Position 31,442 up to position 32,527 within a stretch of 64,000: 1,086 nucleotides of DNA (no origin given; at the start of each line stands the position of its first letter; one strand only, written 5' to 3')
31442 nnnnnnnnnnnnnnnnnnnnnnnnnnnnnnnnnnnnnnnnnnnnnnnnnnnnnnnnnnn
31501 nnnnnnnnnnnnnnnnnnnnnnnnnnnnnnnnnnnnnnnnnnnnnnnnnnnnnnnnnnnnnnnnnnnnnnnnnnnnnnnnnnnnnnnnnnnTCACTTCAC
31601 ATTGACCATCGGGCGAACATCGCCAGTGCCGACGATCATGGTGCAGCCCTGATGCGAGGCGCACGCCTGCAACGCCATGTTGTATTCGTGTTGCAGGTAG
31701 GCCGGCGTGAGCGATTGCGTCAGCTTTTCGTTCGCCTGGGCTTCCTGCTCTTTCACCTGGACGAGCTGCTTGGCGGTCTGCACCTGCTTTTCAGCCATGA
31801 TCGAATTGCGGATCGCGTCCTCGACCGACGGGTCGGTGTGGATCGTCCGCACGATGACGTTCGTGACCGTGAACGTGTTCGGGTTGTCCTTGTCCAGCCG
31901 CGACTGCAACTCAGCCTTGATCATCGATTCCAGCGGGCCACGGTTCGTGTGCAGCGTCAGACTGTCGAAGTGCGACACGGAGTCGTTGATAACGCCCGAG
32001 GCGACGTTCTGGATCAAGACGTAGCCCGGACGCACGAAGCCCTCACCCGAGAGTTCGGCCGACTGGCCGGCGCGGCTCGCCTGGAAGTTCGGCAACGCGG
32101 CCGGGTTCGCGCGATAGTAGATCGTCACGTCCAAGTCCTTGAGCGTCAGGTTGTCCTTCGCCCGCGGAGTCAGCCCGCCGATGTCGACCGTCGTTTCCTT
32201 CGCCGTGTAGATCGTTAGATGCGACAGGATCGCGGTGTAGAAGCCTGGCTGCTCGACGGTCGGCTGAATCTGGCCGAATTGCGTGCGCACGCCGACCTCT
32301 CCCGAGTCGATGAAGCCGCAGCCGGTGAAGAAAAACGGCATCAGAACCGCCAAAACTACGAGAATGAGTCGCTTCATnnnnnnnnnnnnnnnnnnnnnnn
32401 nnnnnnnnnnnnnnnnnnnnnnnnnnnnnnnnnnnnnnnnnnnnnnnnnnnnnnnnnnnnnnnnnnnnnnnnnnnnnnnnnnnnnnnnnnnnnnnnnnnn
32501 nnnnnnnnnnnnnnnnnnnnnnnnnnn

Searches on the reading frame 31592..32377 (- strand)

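Call 41: search_protein_families(library=pfam, proteins=[window:31592-32377:-], max_evalue=0.01)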
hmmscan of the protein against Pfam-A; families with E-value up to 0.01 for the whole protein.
window:31592-32377:- (261 aa): 2 families
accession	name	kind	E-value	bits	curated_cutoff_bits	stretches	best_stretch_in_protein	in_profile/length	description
PF01145.31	Band_7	-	2.4e-18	67.2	23.6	1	23-214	3-175/176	SPFH domain / Band 7 family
PF05025.18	RbsD_FucU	-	0.0048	17.8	25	1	135-260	19-131/138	RbsD / FucU transport protein family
